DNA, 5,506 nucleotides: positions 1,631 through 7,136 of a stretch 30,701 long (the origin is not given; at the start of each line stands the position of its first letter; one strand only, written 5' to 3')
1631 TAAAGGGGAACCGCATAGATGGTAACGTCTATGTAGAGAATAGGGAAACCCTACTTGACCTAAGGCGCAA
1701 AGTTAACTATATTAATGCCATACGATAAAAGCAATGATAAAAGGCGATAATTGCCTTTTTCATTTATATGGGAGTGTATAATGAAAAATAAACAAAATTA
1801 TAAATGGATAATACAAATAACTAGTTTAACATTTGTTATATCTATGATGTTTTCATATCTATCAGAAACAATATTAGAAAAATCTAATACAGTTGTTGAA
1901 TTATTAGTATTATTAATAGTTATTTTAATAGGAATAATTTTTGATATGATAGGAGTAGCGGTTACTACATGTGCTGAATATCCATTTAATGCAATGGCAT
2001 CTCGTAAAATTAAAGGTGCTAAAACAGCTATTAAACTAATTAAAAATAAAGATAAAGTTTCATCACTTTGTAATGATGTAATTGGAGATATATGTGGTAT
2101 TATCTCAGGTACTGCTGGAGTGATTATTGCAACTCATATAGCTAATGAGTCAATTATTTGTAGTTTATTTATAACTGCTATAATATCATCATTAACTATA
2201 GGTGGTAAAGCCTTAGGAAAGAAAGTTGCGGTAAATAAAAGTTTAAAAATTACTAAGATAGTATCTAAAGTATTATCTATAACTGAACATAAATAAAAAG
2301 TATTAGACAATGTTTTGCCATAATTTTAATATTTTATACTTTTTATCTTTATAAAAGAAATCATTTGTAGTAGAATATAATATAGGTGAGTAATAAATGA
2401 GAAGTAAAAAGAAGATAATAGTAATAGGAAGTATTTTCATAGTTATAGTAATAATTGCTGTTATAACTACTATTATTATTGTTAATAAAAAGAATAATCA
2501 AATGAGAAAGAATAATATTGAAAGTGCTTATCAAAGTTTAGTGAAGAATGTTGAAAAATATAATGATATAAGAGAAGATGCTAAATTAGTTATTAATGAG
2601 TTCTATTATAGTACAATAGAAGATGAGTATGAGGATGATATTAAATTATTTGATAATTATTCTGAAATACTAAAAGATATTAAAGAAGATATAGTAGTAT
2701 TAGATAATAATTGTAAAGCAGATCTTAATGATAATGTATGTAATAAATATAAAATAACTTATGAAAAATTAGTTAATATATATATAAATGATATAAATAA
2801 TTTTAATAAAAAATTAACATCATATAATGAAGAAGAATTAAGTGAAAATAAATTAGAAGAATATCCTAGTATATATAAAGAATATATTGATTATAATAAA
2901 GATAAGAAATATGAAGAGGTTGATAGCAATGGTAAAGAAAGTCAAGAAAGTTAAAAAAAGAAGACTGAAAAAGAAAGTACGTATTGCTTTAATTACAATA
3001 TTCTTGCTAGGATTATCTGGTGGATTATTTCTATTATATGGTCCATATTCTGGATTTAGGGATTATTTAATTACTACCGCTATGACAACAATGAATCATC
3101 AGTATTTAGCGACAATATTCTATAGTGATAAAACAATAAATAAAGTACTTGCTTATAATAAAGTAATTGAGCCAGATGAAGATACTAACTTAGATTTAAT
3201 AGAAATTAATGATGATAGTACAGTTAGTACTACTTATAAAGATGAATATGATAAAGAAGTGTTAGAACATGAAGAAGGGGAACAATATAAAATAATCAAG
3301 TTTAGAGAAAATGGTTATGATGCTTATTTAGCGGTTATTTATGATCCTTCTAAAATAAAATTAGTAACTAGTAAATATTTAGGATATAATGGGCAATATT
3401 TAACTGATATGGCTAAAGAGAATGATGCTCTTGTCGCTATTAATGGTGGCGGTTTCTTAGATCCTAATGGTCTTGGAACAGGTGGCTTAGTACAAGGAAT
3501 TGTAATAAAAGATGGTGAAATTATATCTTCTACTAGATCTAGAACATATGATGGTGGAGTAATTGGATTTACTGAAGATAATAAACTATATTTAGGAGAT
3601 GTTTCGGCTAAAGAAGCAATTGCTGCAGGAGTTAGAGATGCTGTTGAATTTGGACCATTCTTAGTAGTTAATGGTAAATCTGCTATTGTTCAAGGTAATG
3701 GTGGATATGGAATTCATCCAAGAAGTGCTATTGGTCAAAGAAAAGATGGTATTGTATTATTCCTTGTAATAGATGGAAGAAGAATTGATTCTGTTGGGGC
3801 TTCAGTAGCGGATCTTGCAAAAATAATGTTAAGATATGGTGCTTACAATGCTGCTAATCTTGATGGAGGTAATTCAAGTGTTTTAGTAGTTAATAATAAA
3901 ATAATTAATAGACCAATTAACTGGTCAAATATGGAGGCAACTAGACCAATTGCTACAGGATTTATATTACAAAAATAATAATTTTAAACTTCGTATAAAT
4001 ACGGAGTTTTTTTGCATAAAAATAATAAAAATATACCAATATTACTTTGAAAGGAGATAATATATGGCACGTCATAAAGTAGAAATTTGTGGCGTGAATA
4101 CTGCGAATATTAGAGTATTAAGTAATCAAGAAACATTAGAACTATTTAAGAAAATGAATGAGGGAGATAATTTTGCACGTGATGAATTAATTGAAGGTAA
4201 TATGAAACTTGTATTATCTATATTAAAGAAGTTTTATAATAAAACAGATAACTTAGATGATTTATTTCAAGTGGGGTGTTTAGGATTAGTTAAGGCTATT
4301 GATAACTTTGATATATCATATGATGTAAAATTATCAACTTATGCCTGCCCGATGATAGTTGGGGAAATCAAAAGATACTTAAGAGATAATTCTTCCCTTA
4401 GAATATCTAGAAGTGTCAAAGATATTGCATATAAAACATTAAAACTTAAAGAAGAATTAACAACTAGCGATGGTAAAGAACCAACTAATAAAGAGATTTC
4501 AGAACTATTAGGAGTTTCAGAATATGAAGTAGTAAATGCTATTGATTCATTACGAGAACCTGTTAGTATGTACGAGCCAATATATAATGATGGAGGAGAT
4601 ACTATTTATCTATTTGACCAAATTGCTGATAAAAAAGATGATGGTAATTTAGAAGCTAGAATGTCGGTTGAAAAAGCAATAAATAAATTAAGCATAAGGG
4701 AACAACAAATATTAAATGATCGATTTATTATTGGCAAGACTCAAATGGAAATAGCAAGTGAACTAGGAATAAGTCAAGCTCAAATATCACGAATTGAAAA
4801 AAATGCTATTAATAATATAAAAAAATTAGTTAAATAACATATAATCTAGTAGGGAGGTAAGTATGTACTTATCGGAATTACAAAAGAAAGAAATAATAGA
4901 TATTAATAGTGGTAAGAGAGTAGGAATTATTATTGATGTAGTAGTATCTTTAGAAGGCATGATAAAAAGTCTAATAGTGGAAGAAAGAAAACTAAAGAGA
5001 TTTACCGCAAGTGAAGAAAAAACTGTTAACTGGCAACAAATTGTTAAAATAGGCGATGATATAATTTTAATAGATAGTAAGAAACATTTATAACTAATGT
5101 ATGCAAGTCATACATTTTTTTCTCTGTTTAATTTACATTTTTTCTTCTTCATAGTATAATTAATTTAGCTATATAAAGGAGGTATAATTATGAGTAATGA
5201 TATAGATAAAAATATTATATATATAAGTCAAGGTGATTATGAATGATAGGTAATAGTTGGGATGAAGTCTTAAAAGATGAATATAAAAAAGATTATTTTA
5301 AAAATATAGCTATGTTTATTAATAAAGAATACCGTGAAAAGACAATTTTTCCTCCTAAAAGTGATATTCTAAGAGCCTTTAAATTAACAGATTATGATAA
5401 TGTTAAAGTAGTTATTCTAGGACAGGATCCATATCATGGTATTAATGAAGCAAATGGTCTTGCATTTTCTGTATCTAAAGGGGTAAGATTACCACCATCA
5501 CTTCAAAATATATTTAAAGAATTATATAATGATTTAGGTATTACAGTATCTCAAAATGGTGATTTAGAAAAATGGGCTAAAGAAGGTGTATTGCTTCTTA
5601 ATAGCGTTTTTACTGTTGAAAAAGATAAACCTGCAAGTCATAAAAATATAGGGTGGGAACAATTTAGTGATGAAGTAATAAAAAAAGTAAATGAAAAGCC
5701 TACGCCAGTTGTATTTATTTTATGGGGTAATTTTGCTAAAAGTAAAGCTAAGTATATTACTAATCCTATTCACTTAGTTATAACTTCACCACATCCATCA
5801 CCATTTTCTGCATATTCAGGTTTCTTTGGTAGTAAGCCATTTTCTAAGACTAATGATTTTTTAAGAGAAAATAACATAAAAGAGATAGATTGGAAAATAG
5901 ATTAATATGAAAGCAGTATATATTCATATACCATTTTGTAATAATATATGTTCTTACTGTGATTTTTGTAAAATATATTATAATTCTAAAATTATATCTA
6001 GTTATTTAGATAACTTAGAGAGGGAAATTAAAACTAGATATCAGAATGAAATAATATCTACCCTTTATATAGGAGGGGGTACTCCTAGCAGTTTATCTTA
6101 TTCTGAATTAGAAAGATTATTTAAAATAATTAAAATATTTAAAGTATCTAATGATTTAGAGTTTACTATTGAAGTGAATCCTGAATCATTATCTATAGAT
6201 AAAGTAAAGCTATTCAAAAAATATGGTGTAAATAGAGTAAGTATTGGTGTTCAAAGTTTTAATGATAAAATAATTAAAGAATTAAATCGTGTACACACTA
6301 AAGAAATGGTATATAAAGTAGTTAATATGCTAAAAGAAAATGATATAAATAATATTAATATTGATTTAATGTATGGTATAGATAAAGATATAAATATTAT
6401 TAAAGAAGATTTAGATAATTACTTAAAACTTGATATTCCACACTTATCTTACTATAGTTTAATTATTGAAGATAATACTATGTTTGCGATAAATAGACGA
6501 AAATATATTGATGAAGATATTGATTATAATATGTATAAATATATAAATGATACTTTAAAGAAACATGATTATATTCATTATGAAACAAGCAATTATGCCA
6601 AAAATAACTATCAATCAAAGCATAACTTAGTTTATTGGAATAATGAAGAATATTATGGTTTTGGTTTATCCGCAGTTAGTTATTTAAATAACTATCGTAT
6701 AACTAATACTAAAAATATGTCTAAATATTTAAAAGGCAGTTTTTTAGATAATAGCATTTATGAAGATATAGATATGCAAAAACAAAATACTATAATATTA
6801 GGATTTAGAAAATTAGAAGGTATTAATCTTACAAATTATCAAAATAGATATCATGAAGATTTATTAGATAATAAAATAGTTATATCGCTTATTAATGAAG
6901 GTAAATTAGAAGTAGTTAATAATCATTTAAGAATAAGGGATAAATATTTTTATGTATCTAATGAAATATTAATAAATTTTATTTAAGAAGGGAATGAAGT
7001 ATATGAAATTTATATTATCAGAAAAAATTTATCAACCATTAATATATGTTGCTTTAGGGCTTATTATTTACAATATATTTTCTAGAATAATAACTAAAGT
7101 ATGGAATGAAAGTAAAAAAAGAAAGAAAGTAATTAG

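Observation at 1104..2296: Complete ole-oapA module (large OLE ribonucleoprotein RNA) in an AT-rich lineage, outside its usual operon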

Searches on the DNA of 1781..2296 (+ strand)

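Call 30: search_rna_families(sources=[L001, L004, L009, L010, L017, L024, L027, L029, L005, L016, L018], threshold=gathering)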
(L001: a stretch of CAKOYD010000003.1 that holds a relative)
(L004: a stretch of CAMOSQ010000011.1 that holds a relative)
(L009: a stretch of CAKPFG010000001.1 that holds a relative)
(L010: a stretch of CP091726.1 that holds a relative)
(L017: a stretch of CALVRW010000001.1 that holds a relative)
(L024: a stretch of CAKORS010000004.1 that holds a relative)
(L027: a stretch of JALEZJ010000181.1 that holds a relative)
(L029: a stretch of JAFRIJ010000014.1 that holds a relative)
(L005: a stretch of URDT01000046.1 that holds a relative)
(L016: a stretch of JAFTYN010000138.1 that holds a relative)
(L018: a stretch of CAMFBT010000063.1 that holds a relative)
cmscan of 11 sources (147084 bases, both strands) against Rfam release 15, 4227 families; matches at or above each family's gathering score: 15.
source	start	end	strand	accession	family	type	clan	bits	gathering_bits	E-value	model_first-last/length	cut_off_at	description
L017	7325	7917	+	RF01071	OLE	Gene;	-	433.3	50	1.5e-123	1-616/616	no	Ornate Large Extremophilic RNA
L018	1711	2307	+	RF01071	OLE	Gene;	-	408.5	50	3.4e-116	1-616/616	no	Ornate Large Extremophilic RNA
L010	7362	7957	+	RF01071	OLE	Gene;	-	394.8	50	4.1e-112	1-616/616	no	Ornate Large Extremophilic RNA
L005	4089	4696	+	RF01071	OLE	Gene;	-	394.5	50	5e-112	1-616/616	no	Ornate Large Extremophilic RNA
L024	7363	7969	+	RF01071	OLE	Gene;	-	394.1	50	6.4e-112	1-616/616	no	Ornate Large Extremophilic RNA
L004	7404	7989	+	RF01071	OLE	Gene;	-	387.8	50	4.7e-110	1-616/616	no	Ornate Large Extremophilic RNA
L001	7346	7955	+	RF01071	OLE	Gene;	-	386.6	50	1.1e-109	1-616/616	no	Ornate Large Extremophilic RNA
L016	3053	3668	+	RF01071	OLE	Gene;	-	374.6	50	3.8e-106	1-616/616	no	Ornate Large Extremophilic RNA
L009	7006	7602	+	RF01071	OLE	Gene;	-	361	50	4.2e-102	1-616/616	no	Ornate Large Extremophilic RNA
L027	7478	7992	+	RF01071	OLE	Gene;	-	209.8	50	3.1e-57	1-616/616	no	Ornate Large Extremophilic RNA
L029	7495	7974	+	RF01071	OLE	Gene;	-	208.7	50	6.8e-57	1-616/616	no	Ornate Large Extremophilic RNA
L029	7329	7402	+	RF00005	tRNA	Gene; tRNA;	CL00001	64.7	29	2.1e-11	1-71/71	no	tRNA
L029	15067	15139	-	RF00005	tRNA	Gene; tRNA;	CL00001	63.3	29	5.2e-11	1-71/71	no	tRNA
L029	1684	1757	+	RF00005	tRNA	Gene; tRNA;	CL00001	60.4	29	3.1e-10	1-71/71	no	tRNA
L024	6714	6801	+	RF00005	tRNA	Gene; tRNA;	CL00001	48.9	29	4.6e-07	1-71/71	no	tRNA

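Call 31: search_rna_families(sources=[L012, L014, L030, L034, L035, L026, L028, L006, L007, L021, L025], threshold=gathering)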
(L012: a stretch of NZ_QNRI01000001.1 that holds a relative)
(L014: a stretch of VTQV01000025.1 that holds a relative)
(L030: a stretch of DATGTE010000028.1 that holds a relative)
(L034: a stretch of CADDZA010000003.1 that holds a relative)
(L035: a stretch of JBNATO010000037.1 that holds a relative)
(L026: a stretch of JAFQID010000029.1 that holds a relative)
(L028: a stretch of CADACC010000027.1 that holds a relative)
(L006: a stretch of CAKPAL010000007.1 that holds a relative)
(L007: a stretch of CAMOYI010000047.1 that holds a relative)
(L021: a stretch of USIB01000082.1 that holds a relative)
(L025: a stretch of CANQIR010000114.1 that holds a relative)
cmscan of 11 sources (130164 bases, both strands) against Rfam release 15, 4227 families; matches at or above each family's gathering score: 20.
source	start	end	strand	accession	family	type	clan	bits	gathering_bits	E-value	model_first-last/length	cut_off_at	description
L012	7329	7954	+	RF01071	OLE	Gene;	-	522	50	6.4e-150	1-616/616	no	Ornate Large Extremophilic RNA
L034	6299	6895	+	RF01071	OLE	Gene;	-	504.2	50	1.2e-144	1-616/616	no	Ornate Large Extremophilic RNA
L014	7348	7966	+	RF01071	OLE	Gene;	-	497.7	50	1e-142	1-616/616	no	Ornate Large Extremophilic RNA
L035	4596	5199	+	RF01071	OLE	Gene;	-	492.3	50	4.2e-141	1-616/616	no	Ornate Large Extremophilic RNA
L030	7332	7964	+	RF01071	OLE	Gene;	-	484.4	50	9e-139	1-616/616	no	Ornate Large Extremophilic RNA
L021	1761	2351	+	RF01071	OLE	Gene;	-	410.4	50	8.4e-117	1-616/616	no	Ornate Large Extremophilic RNA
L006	7363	7961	+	RF01071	OLE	Gene;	-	395.3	50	2.5e-112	1-616/616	no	Ornate Large Extremophilic RNA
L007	2677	3256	+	RF01071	OLE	Gene;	-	316.5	50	6.2e-89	1-616/616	no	Ornate Large Extremophilic RNA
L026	7514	7997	+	RF01071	OLE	Gene;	-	223.6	50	2.2e-61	1-616/616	no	Ornate Large Extremophilic RNA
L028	6905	7439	+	RF01071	OLE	Gene;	-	222.8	50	3.8e-61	1-616/616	no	Ornate Large Extremophilic RNA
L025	1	146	+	RF01071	OLE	Gene;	-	80.9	50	4.8e-19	469-616/616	5'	Ornate Large Extremophilic RNA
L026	15317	15410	-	RF03040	PGK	Cis-reg;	-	72.6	50.8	2.7e-07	1-92/92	no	PGK RNA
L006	4094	4166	-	RF00005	tRNA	Gene; tRNA;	CL00001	69.3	29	1e-12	1-71/71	no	tRNA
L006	4586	4659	+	RF00005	tRNA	Gene; tRNA;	CL00001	66.8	29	4.9e-12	1-71/71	no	tRNA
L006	4010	4082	-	RF00005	tRNA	Gene; tRNA;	CL00001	65.3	29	1.2e-11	1-71/71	no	tRNA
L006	4171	4244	-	RF00005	tRNA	Gene; tRNA;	CL00001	61.5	29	1.4e-10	1-71/71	no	tRNA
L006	4368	4453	-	RF00005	tRNA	Gene; tRNA;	CL00001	61.2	29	1.7e-10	1-71/71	no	tRNA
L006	4268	4357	-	RF00005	tRNA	Gene; tRNA;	CL00001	55.4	29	6.7e-09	1-71/71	no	tRNA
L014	828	897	-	RF01690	Bacillaceae-1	Gene; sRNA;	-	52.3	35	2.1e-06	1-67/67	no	Bacillaceae-1 RNA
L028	8039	8069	+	RF03156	L31-Firmicutes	Cis-reg; leader;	CL00118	34.8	33.3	0.0035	1-32/32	no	L31-Firmicutes ribosomal protein leader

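Call 39: search_rna_families(sources=[L008, L033, L019, L011, L036, L031, L015, L020, L003], threshold=gathering)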
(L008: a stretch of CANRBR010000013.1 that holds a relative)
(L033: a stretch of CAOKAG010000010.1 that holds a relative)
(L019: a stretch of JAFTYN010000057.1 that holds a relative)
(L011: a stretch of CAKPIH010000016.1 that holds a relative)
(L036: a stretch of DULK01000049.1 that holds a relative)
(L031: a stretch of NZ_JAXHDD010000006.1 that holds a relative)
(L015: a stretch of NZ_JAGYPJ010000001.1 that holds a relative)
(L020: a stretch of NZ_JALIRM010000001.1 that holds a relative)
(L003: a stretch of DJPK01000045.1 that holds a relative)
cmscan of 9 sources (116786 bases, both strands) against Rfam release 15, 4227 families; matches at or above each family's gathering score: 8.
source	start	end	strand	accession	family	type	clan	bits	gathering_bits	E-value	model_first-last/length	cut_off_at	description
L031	7334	7966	+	RF01071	OLE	Gene;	-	513.4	50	2.1e-147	1-616/616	no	Ornate Large Extremophilic RNA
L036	7339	7934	+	RF01071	OLE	Gene;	-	503.5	50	1.8e-144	1-616/616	no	Ornate Large Extremophilic RNA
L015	7348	7969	+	RF01071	OLE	Gene;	-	499.5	50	2.7e-143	1-616/616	no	Ornate Large Extremophilic RNA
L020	7332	7951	+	RF01071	OLE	Gene;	-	493.7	50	1.5e-141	1-616/616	no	Ornate Large Extremophilic RNA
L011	3669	4267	+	RF01071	OLE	Gene;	-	399.3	50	1.5e-113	1-616/616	no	Ornate Large Extremophilic RNA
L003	7346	7955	+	RF01071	OLE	Gene;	-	385.3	50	2e-109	1-616/616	no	Ornate Large Extremophilic RNA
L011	221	294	+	RF00005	tRNA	Gene; tRNA;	CL00001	66.8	29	4.4e-12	1-71/71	no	tRNA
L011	1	74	-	RF00005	tRNA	Gene; tRNA;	CL00001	34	29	0.0046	1-59/71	3'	tRNA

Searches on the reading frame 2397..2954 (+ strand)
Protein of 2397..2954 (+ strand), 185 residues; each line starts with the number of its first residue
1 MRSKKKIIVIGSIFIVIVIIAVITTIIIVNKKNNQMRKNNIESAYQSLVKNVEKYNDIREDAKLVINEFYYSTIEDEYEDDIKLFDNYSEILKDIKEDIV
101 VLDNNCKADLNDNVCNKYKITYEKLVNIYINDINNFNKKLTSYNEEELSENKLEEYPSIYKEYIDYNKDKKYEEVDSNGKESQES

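Call 8: search_protein_families(library=pfam, proteins=[window:2397-2954:+])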
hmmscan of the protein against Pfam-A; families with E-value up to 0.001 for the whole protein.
window:2397-2954:+ (185 aa): 0 families

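Call 12: search_protein_families(library=ncbifam, proteins=[window:2397-2954:+], max_evalue=0.01)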
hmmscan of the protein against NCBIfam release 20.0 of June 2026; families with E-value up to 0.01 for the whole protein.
window:2397-2954:+ (185 aa): 1 family
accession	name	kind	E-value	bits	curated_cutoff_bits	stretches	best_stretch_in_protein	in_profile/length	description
NF004285.1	PRK05696.1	equivalog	0.0092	15.8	179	0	2-46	15-61/171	flagellar basal body-associated protein FliL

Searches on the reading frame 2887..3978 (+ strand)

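Call 8: search_protein_families(library=pfam, proteins=[window:2887-3978:+])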
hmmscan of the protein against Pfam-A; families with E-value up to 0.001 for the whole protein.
window:2887-3978:+ (363 aa): 1 family
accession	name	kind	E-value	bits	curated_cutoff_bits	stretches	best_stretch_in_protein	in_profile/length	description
PF09992.14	NAGPA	-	9e-43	146.8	25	1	180-361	2-168/169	Phosphodiester glycosidase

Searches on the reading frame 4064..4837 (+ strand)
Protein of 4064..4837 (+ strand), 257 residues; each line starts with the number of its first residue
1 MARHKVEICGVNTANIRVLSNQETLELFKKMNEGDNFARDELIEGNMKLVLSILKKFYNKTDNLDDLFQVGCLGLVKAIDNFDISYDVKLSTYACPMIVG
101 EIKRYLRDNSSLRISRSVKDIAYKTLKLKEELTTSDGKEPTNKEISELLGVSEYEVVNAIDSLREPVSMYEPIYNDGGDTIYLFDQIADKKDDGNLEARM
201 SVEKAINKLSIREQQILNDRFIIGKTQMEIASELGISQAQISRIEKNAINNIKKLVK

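Call 8: search_protein_families(library=pfam, proteins=[window:4064-4837:+])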
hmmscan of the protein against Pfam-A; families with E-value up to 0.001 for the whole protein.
window:4064-4837:+ (257 aa): 9 families
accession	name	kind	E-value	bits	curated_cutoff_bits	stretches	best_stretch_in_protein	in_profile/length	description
PF04542.20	Sigma70_r2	-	1.5e-16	60.4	24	1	42-110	1-69/71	Sigma-70 region 2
PF04545.22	Sigma70_r4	-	8.5e-14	51.2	24.1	1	205-254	1-50/50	Sigma-70, region 4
PF04539.22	Sigma70_r3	-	5.4e-10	39.7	25.3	1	126-179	7-60/78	Sigma-70 region 3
PF08281.18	Sigma70_r4_2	-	1.3e-07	31.6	25.7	1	200-239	2-41/54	Sigma-70, region 4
PF00196.25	GerE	-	9.4e-06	25.6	23.5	0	208-242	2-35/57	Bacterial regulatory proteins, luxR family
PF16509.11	KORA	-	3.5e-05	24.4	26.7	1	204-254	8-60/84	TrfB plasmid transcriptional repressor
PF01381.28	HTH_3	-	0.00012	22.5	23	0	224-249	9-33/55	Helix-turn-helix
PF12844.13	HTH_19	-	0.00046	20.5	30.2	0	224-249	12-37/64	Helix-turn-helix domain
PF12802.13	MarR_2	-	0.00068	20.2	27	0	225-244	21-40/61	MarR family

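Call 12: search_protein_families(library=ncbifam, proteins=[window:4064-4837:+], max_evalue=0.01)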
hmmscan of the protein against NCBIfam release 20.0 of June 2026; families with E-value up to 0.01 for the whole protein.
window:4064-4837:+ (257 aa): 68 families (the best 25 are shown)
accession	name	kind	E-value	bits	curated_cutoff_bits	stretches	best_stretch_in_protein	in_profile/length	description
NF006071.0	PRK08215.1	equivalog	7.7e-109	363.2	372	1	1-256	1-257/258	RNA polymerase sporulation sigma factor SigG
TIGR02850.1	spore_sigG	equivalog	1.9e-103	345.4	457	1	4-256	1-254/254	RNA polymerase sporulation sigma factor SigG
NF004052.0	PRK05572.1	subfamily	1.1e-81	274.1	311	1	16-255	11-249/252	SigF/SigG family RNA polymerase sporulation sigma factor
TIGR02885.1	spore_sigF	equivalog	1.9e-80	270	321.45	1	27-254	1-229/231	RNA polymerase sporulation sigma factor SigF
TIGR02980.1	SigBFG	subfamily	3.8e-73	245.9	234.35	1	38-255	4-225/227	SigB/SigF/SigG family RNA polymerase sigma factor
NF005644.0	PRK07408.1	subfamily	1.1e-41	143.2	261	1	21-256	10-253/258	RNA polymerase sigma factor SigF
TIGR02941.1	Sigma_B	equivalog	1.7e-41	142.3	315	1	23-254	14-251/255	RNA polymerase sigma factor SigB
NF004471.0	PRK05803.1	subfamily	6.9e-37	126.9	252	2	17-120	30-133/235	RNA polymerase sporulation sigma factor SigK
TIGR02846.1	spore_sigmaK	equivalog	3.7e-34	118.3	298.65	2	16-115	27-126/227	RNA polymerase sporulation sigma factor SigK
NF006158.0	PRK08301.1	equivalog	3.9e-34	118.2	339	2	9-119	31-141/241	RNA polymerase sporulation sigma factor SigE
TIGR02835.1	spore_sigmaE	equivalog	4.1e-34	118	348.6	2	16-117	31-132/234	RNA polymerase sporulation sigma factor SigE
NF005514.0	PRK07122.1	subfamily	8.3e-34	116.9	372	1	33-253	36-260/264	RNA polymerase sigma factor SigF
TIGR02937.1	sigma70-ECF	superfamily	2.5e-33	115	42.9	2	38-119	2-81/165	sigma-70 family RNA polymerase sigma factor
TIGR02997.1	Sig70-cyanoRpoD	subfamily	9.4e-31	107.2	384.5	1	21-252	59-297/298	RNA polymerase sigma factor, RpoD/SigA family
TIGR02393.1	RpoD_Cterm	equivalog_domain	2.3e-30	106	354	1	38-254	1-226/238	RNA polymerase sigma factor RpoD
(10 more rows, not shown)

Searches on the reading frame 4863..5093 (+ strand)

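Call 8: search_protein_families(library=pfam, proteins=[window:4863-5093:+])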
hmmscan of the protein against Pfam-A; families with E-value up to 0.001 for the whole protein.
window:4863-5093:+ (76 aa): 1 family
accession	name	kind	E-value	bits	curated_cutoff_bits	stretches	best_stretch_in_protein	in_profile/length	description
PF05239.21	PRC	-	2.4e-12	47.1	21.2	1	1-74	4-75/78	PRC-barrel domain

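Call 12: search_protein_families(library=ncbifam, proteins=[window:4863-5093:+], max_evalue=0.01)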
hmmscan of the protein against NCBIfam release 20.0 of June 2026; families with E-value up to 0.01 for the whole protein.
window:4863-5093:+ (76 aa): 1 family
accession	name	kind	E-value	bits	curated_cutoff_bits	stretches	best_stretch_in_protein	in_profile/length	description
TIGR02888.1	spore_YlmC_YmxH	subfamily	6.4e-19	68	44.2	1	3-71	2-75/76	YlmC/YmxH family sporulation protein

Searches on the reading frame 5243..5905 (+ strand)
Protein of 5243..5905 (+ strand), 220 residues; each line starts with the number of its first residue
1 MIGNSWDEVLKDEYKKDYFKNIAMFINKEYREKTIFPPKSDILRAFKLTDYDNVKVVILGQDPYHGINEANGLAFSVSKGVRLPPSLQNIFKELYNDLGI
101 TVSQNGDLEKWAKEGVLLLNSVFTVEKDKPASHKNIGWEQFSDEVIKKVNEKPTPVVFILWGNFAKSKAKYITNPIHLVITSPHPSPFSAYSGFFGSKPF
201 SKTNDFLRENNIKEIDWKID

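Call 8: search_protein_families(library=pfam, proteins=[window:5243-5905:+])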
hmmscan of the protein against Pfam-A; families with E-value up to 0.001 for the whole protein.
window:5243-5905:+ (220 aa): 1 family
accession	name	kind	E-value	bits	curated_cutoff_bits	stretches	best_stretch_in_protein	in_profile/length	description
PF03167.25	UDG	-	5e-18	66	24.3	1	48-208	3-141/141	Uracil DNA glycosylase superfamily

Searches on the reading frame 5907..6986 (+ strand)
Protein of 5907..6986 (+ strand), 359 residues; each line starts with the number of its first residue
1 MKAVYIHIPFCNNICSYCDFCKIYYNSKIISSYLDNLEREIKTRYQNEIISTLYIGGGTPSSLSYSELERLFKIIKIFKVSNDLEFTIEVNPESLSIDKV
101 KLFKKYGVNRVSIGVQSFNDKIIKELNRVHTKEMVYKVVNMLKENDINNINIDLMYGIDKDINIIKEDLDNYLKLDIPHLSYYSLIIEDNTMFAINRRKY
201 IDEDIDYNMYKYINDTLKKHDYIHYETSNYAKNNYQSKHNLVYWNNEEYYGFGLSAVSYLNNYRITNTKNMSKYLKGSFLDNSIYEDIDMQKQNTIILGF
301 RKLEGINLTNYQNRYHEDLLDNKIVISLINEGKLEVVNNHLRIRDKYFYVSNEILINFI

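Call 8: search_protein_families(library=pfam, proteins=[window:5907-6986:+])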
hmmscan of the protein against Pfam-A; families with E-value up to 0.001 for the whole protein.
window:5907-6986:+ (359 aa): 1 family
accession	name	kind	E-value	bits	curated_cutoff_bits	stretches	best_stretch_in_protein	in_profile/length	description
PF04055.27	Radical_SAM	-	1.3e-27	97.4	29.5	1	5-159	1-155/166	Radical SAM superfamily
